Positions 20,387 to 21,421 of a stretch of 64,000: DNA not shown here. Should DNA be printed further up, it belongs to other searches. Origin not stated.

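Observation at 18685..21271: Translationally coupled operon: minimal nucleotidyltransferase, metallophosphoesterase, DUF1704/MATCAP-like HExxxH carboxypeptidase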

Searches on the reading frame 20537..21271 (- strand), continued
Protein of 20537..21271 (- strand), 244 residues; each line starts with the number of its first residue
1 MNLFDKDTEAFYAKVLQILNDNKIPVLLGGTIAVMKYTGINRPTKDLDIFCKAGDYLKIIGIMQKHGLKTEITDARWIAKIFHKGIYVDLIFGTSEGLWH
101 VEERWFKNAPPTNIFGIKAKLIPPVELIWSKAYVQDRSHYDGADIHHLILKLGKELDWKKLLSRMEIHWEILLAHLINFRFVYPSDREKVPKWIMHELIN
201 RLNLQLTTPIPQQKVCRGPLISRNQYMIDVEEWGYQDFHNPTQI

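Call 33: fold_search(model_id=the predicted structure, library=pdb)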
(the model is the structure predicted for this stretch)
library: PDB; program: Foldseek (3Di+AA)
matches with E <= 10: 534; with E <= 0.001: 32
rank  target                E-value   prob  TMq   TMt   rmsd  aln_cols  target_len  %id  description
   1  8an5_B                6.3e-07  1.00  0.52  0.66   6.5       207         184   17  MenAT1 toxin-antitoxin complex (rv0078a-rv0078b) from Mycobacterium tuberculosis H37Rv (released 2023-08-02)
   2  5kqj_MODEL_1_A        1.1e-06  1.00  0.50  0.64   6.1       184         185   15  Solution Structure of Antibiotic-Resistance Factor ANT(2'')-Ia Reveals Substrate-Regulated Conformation Dynami (released 2017-07-12)
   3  4fo1_A                1.8e-06  1.00  0.43  0.62   4.0       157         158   22  Crystal structure of lincosamide antibiotic adenylyltransferase LnuA, apo (released 2012-07-04)
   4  8an4_B                3.7e-06  1.00  0.55  0.69   3.5       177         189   19  MenT1 toxin (rv0078a) from Mycobacterium tuberculosis H37Rv (released 2023-08-02)
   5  8an4_A                6.2e-06  1.00  0.49  0.60   7.9       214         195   18  MenT1 toxin (rv0078a) from Mycobacterium tuberculosis H37Rv (released 2023-08-02)
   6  5cfs                  6.6e-06  1.00  0.45  0.59   6.1       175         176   15  Crystal Structure of ANT(2")-Ia in complex with AMPCPP and tobramycin (released 2016-03-16)
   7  8an5_A                7.0e-06  1.00  0.53  0.66   4.4       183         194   17  MenAT1 toxin-antitoxin complex (rv0078a-rv0078b) from Mycobacterium tuberculosis H37Rv (released 2023-08-02)
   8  2ewr                  7.4e-06  1.00  0.41  0.60   4.2       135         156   15  Crystal structure of a putative nucleotidyltransferase (tm1012) from Thermotoga maritima at 1.60 A resolution (released 2005-12-06)
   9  4wqk                  7.8e-06  1.00  0.47  0.62   5.6       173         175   16  Crystal structure of aminoglycoside nucleotidylyltransferase ANT(2")-Ia, apo form (released 2014-11-12)
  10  2fcl                  9.9e-06  1.00  0.41  0.61   7.8       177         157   14  Crystal structure of a putative nucleotidyltransferase (tm1012) from Thermotoga maritima at 1.35 A resolution (released 2006-03-14)
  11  5cfu                  1.2e-05  1.00  0.46  0.61   7.1       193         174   14  Crystal Structure of ANT(2")-Ia in complex with adenylyl-2"-tobramycin (released 2016-07-20)
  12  4xje                  1.2e-05  1.00  0.44  0.59   7.3       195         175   16  CRYSTAL STRUCTURE OF ANT(2") IN COMPLEX WITH AMP AND TOBRAMYCIN (released 2016-01-20)
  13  4hx0                  3.2e-05  1.00  0.37  0.53   4.2       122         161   16  Crystal structure of a putative nucleotidyltransferase (TM1012) from Thermotoga maritima at 1.87 A resolution (released 2013-09-11)
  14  4o8s                  3.2e-05  1.00  0.42  0.44   8.8       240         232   15  Crystal structure of JHP933 from Helicobacter pylori (released 2014-09-10)
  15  5uvd                  4.3e-05  1.00  0.46  0.50   6.0       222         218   18  Crystal structure of an antigenic nucleotidyltransferase-like protein from Paracoccidioides brasiliensis (released 2018-01-31)
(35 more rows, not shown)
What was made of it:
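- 20537..21271 (-): Pol-beta-fold nucleotidyltransferase (244 aa), first gene of the conserved pair. Best Foldseek PDB matches are MenT1, ANT(2'')-Ia, LnuA and TM1012 (call 33).
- Closest known: MenT/AbiEii. Same: MenT1 is the best structural match to the NTase model (call 33).
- Folds: MenT1, ANT(2'')-Ia and LnuA for the NTase (call 33). The best structural match is the MenT1 toxin (E 6e-7, TM 0.52-0.55; call 33). Foldseek matches ANT(2'')-Ia and LnuA at E about 1e-6 (call 33).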

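Call 52: search_dna_similar(query=window:20537-21271:-, collection=plasmids, mode=protein, max_rows=15)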
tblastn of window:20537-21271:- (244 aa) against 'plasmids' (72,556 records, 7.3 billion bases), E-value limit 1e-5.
Records with a match: 126; places in all: 126; records where one place covers at least 80% of the query: 126.
Best place of each record, by identity: <60% 126.
By first word of the organism name: Sinorhizobium 66; Rhizobium 46; Sphingobium 7; Azospirillum 3; Skermanella 2; Ensifer 1; Bradyrhizobium 1.
By predicted mobility (MOB-suite, as given by PLSDB): mobilizable 57; non-mobilizable 43; conjugative 26.
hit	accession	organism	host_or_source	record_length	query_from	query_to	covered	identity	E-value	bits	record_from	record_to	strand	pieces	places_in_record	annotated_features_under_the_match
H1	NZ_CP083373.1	Ensifer canadensis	Melilotus albus,Cell Culture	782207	2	237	97%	49.2%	1e-76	258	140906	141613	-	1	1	nucleotidyltransferase family protein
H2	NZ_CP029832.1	Azospirillum ramasamyi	single cell,Cow dung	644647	7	237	95%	49.4%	2e-76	258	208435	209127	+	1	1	nucleotidyltransferase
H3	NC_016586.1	Azospirillum lipoferum 4B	-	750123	7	237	95%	48.9%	2e-75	255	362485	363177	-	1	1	nucleotidyltransferase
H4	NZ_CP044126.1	Rhizobium sp. BG4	Prosopis cineraria,pure bacterial ...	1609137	2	243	99%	46.7%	3e-72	246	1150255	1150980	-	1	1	record has no annotation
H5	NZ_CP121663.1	Rhizobium sp. CB3090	Gliricidia sp.,cell culture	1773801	2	237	97%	47.9%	1e-70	241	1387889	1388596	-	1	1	record has no annotation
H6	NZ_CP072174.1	Rhizobium sp. AB2/73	Phyla canescens,cell culture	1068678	3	237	96%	47.7%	6e-74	251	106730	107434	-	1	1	record has no annotation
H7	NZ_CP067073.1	Rhizobium sp. AB2/73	Phyla canescens,cell culture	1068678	3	237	96%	47.7%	6e-74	251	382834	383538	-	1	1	record has no annotation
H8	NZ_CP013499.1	Rhizobium sp. N621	Phaseolus vulgaris,Whole ...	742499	2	237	97%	47.5%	5e-75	254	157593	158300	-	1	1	nucleotidyltransferase family protein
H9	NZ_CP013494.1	Rhizobium sp. N6212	Phaseolus vulgaris,Whole ...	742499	2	237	97%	47.5%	5e-75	254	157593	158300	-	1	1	nucleotidyltransferase family protein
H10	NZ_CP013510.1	Rhizobium sp. N1341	Phaseolus vulgaris,Whole ...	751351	2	237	97%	47.5%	5e-75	254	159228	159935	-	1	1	nucleotidyltransferase family protein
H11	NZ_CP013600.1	Rhizobium sp. N741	Phaseolus vulgaris,Whole ...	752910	2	237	97%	47.5%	5e-75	254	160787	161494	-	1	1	nucleotidyltransferase family protein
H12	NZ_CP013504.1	Rhizobium esperanzae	Phaseolus vulgaris,Whole ...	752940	2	237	97%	47.5%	5e-75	254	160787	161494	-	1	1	nucleotidyltransferase family protein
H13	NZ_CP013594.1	Rhizobium sp. N871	Phaseolus vulgaris,Whole ...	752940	2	237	97%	47.5%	5e-75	254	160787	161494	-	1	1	nucleotidyltransferase family protein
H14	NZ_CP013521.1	Rhizobium sp. N113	Phaseolus vulgaris,Whole ...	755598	2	237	97%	47.5%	5e-75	254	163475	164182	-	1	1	nucleotidyltransferase family protein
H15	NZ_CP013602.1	Rhizobium sp. N731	Phaseolus vulgaris,Whole ...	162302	2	237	97%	47.5%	6e-75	253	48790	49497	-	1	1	nucleotidyltransferase family protein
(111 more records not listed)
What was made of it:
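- Plasmid hits are rhizobial megaplasmids or chromids (call 52).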

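Call 53: search_dna_similar(query=window:20537-21271:-, collection=phages, mode=protein, max_rows=10)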
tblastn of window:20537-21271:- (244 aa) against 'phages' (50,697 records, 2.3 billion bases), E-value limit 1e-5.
No match.

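Call 54: search_dna_similar(query=window:20537-21271:-, collection=plasmids, mode=protein, max_rows=60, rows=spread)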
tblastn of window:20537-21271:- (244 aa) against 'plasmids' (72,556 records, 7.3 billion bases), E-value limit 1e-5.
Records with a match: 126; places in all: 126; records where one place covers at least 80% of the query: 126.
Best place of each record, by identity: <60% 126.
By first word of the organism name: Sinorhizobium 66; Rhizobium 46; Sphingobium 7; Azospirillum 3; Skermanella 2; Ensifer 1; Bradyrhizobium 1.
By predicted mobility (MOB-suite, as given by PLSDB): mobilizable 57; non-mobilizable 43; conjugative 26.
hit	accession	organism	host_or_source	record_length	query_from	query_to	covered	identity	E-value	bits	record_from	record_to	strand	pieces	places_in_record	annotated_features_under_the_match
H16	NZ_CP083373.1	Ensifer canadensis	Melilotus albus,Cell Culture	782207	2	237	97%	49.2%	1e-76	258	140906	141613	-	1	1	nucleotidyltransferase family protein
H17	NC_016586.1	Azospirillum lipoferum 4B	-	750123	7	237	95%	48.9%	2e-75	255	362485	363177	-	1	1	nucleotidyltransferase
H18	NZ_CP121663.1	Rhizobium sp. CB3090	Gliricidia sp.,cell culture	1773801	2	237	97%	47.9%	1e-70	241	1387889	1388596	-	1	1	record has no annotation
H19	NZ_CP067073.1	Rhizobium sp. AB2/73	Phyla canescens,cell culture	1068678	3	237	96%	47.7%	6e-74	251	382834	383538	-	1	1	record has no annotation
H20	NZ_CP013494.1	Rhizobium sp. N6212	Phaseolus vulgaris,Whole ...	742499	2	237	97%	47.5%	5e-75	254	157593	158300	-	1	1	nucleotidyltransferase family protein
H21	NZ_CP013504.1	Rhizobium esperanzae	Phaseolus vulgaris,Whole ...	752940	2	237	97%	47.5%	5e-75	254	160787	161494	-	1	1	nucleotidyltransferase family protein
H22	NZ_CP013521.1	Rhizobium sp. N113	Phaseolus vulgaris,Whole ...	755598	2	237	97%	47.5%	5e-75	254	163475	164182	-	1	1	nucleotidyltransferase family protein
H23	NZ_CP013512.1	Rhizobium sp. N1314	Phaseolus vulgaris,Whole ...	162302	2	237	97%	47.5%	6e-75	253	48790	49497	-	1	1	nucleotidyltransferase family protein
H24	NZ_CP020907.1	Rhizobium etli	Phaseolus vulgaris,cell culture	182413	2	237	97%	47.5%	2e-74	252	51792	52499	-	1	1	nucleotidyltransferase family protein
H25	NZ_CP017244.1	Rhizobium etli 8C-3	Phaseolus vulgaris,cell culture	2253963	2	237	97%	47.0%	4e-75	254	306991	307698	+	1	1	record has no annotation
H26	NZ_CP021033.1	Rhizobium sp. NXC14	Phaseolus vulgaris,cell culture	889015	2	237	97%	47.0%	2e-74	252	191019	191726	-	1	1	nucleotidyltransferase family protein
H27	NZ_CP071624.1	Rhizobium bangladeshense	lentil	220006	2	237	97%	47.0%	4e-74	251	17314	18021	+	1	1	nucleotidyltransferase family protein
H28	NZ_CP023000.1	Rhizobium sp. 11515TR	Cell culture,agricultural soil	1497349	3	237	96%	47.2%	3e-73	248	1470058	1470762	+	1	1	record has no annotation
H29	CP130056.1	Sinorhizobium meliloti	Medicago,Cell culture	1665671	19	244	93%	48.7%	2e-70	241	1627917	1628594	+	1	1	hypothetical protein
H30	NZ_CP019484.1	Sinorhizobium meliloti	alfalfa,whole organism,alfalfa nodule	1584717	19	244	93%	48.7%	2e-70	241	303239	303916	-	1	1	none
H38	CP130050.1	Sinorhizobium meliloti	Medicago,Cell culture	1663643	19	244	93%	48.7%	2e-70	240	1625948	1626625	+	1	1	hypothetical protein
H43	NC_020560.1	Sinorhizobium meliloti 2011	-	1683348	19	244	93%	48.7%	2e-70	240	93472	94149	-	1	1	none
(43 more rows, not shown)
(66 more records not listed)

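Call 55: get_annotated_region(hit=H43, flank=5000)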
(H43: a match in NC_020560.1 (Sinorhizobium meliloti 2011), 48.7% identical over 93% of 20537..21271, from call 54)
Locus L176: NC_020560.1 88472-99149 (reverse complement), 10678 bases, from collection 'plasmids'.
description: Sinorhizobium meliloti 2011 plasmid pSymB, complete sequence
organism: Sinorhizobium meliloti 2011 (NCBI taxid 1286640)
taxonomy: Bacteria; Pseudomonadota; Alphaproteobacteria; Hyphomicrobiales; Rhizobiaceae; Sinorhizobium; Sinorhizobium meliloti; Sinorhizobium meliloti 2011
host: -; source: -; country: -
typing (MOB-suite, as given by PLSDB): mobilizable; relaxase MOBQ
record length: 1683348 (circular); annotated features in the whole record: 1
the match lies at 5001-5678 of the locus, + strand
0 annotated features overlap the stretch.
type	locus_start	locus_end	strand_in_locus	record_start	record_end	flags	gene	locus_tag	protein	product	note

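Call 56: get_annotated_region(hit=H38, flank=5000)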
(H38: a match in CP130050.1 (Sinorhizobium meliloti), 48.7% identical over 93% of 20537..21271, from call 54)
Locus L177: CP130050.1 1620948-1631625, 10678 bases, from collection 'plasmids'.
description: Sinorhizobium meliloti strain R28 plasmid pSymB, complete sequence
organism: Sinorhizobium meliloti (NCBI taxid 382)
taxonomy: Bacteria; Pseudomonadota; Alphaproteobacteria; Hyphomicrobiales; Rhizobiaceae; Sinorhizobium; Sinorhizobium meliloti
host: -; source: Medicago,Cell culture; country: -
typing (MOB-suite, as given by PLSDB): mobilizable; relaxase MOBQ
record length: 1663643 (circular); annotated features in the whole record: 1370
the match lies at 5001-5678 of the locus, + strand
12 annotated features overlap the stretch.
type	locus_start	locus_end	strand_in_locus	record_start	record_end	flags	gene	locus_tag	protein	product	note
CDS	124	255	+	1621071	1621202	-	-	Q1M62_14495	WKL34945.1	hypothetical protein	-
CDS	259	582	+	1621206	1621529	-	-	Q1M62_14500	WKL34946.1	hypothetical protein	-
CDS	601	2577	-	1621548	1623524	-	-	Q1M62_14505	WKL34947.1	protein-L-isoaspartate(D-aspartate) O-methyltransferase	-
CDS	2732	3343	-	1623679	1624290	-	-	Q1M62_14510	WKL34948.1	hypothetical protein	-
CDS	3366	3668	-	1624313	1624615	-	-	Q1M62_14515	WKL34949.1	PepSY domain-containing protein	-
CDS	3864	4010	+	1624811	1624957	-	-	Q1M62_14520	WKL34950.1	hypothetical protein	-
CDS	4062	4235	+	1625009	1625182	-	-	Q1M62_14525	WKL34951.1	DUF1328 domain-containing protein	-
CDS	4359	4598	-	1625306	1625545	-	-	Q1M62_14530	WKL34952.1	hypothetical protein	-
CDS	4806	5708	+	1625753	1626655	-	-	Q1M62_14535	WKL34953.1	hypothetical protein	-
CDS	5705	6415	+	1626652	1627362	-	-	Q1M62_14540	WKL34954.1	metallophosphoesterase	-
CDS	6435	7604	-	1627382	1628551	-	-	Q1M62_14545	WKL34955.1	zinc-dependent alcohol dehydrogenase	-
CDS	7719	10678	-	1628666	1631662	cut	-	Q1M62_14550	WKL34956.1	calcium-binding protein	-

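Call 77: find_related_loci(query=A1, collection=viral_contigs, flank=4000)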
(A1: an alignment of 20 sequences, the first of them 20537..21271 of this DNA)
Query A1 (244 aa) in viral_contigs; peptide patterns used: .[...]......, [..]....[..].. (x = any residue, [..] = any of these).
8 stretches matched a pattern, but none encodes a relative of the query by tblastn (E <= 1e-3).
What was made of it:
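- On Known anti-phage defence systems (PADLOC-DB v2): No phage or viral copies were found (calls 53, 77).
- There are no phage or viral-contig copies (calls 53, 77).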

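Call 80: search_protein_representatives(protein=window:20537-21271:-)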
Query: 244 residues. Proteins with E-value up to 0.001 (for the whole library): 1552; up to 1e-10: 784; up to 1e-30: 179. The best 150 are listed.
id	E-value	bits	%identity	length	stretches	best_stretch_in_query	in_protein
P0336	2.8e-75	269.6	48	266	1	8-238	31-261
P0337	3.9e-72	259.2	48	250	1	8-238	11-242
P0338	1.2e-65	237.9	45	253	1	5-240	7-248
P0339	2.1e-62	227.4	42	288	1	2-237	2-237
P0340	1.0e-61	225.1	32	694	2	11-238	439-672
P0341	1.7e-59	217.8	40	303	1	3-238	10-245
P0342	2.7e-58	213.9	42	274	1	6-238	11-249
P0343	2.8e-58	213.8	43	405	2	10-206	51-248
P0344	1.5e-57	211.5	41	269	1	5-238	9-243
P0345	4.5e-57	209.9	42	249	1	7-237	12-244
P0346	1.4e-56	208.3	48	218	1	10-202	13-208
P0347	3.8e-56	206.9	45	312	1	12-234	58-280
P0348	5.5e-56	206.3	40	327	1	5-238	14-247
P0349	1.2e-55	205.2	37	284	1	7-238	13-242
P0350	1.3e-55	205.1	39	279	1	11-238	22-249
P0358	1.3e-53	198.5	39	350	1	9-238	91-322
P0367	7.4e-52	192.8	40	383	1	7-237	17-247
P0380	8.1e-49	182.8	39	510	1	10-239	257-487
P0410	6.6e-43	163.5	39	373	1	17-197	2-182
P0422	6.1e-41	157.0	36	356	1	25-241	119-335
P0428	3.6e-40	154.5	37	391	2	11-204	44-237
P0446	6.4e-37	143.9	38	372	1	5-186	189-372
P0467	1.0e-34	136.6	42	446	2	123-238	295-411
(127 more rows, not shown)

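Call 81: search_protein_families(library=pfam, proteins=[P0340, P0380, P0343, P0467, P0358, P0367, P0410, P0428, P0446, P0422], max_evalue=0.001)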
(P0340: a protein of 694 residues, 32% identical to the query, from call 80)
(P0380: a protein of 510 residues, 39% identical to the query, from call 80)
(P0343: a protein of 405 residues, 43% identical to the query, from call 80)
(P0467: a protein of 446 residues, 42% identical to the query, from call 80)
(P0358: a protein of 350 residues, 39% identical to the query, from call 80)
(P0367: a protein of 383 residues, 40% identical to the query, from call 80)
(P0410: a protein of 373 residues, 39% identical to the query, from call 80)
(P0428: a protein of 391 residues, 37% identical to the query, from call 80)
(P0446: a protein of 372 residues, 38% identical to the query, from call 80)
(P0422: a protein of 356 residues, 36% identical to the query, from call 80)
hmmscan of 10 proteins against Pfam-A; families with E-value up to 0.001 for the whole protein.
P0340 (694 aa): 4 families
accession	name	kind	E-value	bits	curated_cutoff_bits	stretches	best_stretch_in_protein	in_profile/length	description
PF14907.12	NTP_transf_5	-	1.1e-10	41.9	31.2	1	433-504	53-126/249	Uncharacterised nucleotidyltransferase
PF09970.15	DUF2204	-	1.1e-09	38.6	20.3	1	200-338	3-139/181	Nucleotidyl transferase of unknown function (DUF2204)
PF10706.15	Aminoglyc_resit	-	5.6e-06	27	21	0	442-499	4-62/149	Aminoglycoside-2''-adenylyltransferase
PF08843.17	AbiEii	-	0.00026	21.5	22.5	0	455-494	17-55/238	Nucleotidyl transferase AbiEii toxin, Type IV TA system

P0380 (510 aa): 4 families
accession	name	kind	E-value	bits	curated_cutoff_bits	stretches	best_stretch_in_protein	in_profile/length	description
PF00149.33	Metallophos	-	1.1e-14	55.7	21.5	1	1-199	1-190/191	Calcineurin-like phosphoesterase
PF14907.12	NTP_transf_5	-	9.3e-08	32.4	31.2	1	263-410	64-225/249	Uncharacterised nucleotidyltransferase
PF12850.12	Metallophos_2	-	1.1e-07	32.4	27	1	1-203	1-122/154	Calcineurin-like phosphoesterase superfamily domain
PF10706.15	Aminoglyc_resit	-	1.1e-05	26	21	1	261-340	4-84/149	Aminoglycoside-2''-adenylyltransferase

P0343 (405 aa): 2 families
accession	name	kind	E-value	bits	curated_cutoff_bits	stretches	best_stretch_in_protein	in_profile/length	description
PF14907.12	NTP_transf_5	-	2.7e-05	24.3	31.2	1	82-204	91-226/249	Uncharacterised nucleotidyltransferase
PF09970.15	DUF2204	-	0.00063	19.9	20.3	0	56-182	8-139/181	Nucleotidyl transferase of unknown function (DUF2204)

P0467 (446 aa): 0 families

P0358 (350 aa): 1 family
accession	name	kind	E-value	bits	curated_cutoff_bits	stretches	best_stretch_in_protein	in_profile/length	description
PF14907.12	NTP_transf_5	-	2.3e-05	24.5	31.2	1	99-248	65-227/249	Uncharacterised nucleotidyltransferase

P0367 (383 aa): 3 families
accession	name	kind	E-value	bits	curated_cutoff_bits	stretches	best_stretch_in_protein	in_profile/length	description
PF14907.12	NTP_transf_5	-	1.9e-09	37.9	31.2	1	51-173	91-226/249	Uncharacterised nucleotidyltransferase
PF09970.15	DUF2204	-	1.6e-07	31.5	20.3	1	22-152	5-140/181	Nucleotidyl transferase of unknown function (DUF2204)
PF10706.15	Aminoglyc_resit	-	8.3e-06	26.4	21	1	24-82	4-63/149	Aminoglycoside-2''-adenylyltransferase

P0410 (373 aa): 0 families

P0428 (391 aa): 1 family
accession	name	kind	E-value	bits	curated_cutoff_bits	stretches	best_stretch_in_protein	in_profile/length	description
PF14907.12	NTP_transf_5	-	7.6e-10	39.2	31.2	1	49-200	64-230/249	Uncharacterised nucleotidyltransferase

P0446 (372 aa): 1 family
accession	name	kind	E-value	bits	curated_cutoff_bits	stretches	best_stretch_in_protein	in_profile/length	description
PF14907.12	NTP_transf_5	-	4.8e-07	30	31.2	1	198-351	62-230/249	Uncharacterised nucleotidyltransferase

P0422 (356 aa): 2 families
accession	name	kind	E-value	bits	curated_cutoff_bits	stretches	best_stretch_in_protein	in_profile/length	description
PF14907.12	NTP_transf_5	-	1.8e-06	28.2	31.2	1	136-258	92-227/249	Uncharacterised nucleotidyltransferase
PF09970.15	DUF2204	-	0.00046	20.3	20.3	1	108-233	7-137/181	Nucleotidyl transferase of unknown function (DUF2204)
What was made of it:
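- On Pfam PF14907 NTP_transf_5: Some homologs pass (call 81).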

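Call 84: find_encoding_contigs(protein=P0380, flank=4000, max_places=2)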
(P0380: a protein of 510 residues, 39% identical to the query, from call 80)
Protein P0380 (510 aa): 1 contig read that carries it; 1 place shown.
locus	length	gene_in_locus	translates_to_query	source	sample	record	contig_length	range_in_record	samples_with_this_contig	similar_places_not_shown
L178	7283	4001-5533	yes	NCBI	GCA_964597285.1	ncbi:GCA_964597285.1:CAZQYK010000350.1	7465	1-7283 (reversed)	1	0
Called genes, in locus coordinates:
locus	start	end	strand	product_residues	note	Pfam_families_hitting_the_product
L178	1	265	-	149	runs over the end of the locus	?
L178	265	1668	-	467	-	PF00330:Aconitase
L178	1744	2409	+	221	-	PF02230:Abhydrolase_2, PF20434:BD-FAE (faint), PF00561:Abhydrolase_1 (faint), PF12146:Hydrolase_4 (faint), PF00326:Peptidase_S9 (faint)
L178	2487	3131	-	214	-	-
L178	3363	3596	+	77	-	-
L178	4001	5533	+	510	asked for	PF00149:Metallophos, PF12850:Metallophos_2 (weak), PF10706:Aminoglyc_resit (weak), PF14907:NTP_transf_5 (weak)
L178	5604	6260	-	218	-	PF01522:Polysacc_deac_1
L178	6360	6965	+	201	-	PF13305:TetR_C_33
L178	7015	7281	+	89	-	?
